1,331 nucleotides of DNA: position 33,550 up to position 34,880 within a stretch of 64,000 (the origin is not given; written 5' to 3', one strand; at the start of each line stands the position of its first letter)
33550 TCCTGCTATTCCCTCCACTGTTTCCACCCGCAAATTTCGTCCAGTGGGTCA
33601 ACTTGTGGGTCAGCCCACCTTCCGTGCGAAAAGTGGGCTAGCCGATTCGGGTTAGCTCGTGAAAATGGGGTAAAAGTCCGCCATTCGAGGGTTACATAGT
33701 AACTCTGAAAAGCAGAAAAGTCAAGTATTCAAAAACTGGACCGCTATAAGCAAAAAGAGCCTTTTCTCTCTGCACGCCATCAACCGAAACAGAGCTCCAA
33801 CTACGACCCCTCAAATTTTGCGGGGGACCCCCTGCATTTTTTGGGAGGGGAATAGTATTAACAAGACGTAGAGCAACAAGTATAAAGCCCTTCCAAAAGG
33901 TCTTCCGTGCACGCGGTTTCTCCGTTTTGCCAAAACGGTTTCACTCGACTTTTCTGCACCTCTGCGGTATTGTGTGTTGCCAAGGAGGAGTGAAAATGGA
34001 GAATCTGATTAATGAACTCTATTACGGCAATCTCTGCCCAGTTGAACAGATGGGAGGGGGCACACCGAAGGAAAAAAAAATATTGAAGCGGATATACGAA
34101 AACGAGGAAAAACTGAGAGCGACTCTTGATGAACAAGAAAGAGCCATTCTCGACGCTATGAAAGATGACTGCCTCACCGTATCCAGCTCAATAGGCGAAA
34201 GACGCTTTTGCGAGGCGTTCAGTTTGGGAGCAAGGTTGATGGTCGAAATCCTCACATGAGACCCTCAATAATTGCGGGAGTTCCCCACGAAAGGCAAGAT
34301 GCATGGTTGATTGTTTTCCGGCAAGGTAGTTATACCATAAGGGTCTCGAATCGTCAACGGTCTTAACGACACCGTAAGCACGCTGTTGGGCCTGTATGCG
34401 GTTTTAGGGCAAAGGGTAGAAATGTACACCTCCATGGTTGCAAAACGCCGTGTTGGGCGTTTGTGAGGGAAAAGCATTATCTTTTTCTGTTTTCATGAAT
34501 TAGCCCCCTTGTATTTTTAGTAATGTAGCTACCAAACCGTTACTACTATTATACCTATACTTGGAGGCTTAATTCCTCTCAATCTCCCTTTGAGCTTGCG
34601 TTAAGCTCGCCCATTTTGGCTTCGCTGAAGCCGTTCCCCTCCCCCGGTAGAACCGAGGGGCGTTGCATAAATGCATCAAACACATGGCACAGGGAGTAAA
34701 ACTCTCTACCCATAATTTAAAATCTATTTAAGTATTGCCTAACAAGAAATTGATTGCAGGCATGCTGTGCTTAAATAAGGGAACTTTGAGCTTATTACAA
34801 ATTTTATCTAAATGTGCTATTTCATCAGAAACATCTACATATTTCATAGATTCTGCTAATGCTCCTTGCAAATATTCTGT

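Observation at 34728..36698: Candidate undescribed system: membrane protein - GAF-like protein - radical SAM enzyme operon on a foreign cassette inside an integrative island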

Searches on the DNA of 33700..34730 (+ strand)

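Call 86: search_dna_similar(query=window:33700-34730:+, collection=plasmids, mode=distant, max_rows=10)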
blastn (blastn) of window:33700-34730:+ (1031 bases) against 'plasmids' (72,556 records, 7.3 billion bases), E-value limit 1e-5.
No match.
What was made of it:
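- Tried and rejected: The DUF6809 plus non-coding segment has no plasmid match (call 86).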

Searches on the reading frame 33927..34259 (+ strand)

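Call 48: search_protein_families(library=pfam, proteins=[window:33927-34259:+], max_evalue=0.001)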
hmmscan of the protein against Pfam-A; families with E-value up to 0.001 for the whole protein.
window:33927-34259:+ (110 aa): 1 family
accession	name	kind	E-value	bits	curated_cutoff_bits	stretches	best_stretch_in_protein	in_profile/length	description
PF20648.2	DUF6809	-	4.2e-21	76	27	1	24-108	1-85/85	Family of unknown function (DUF6809)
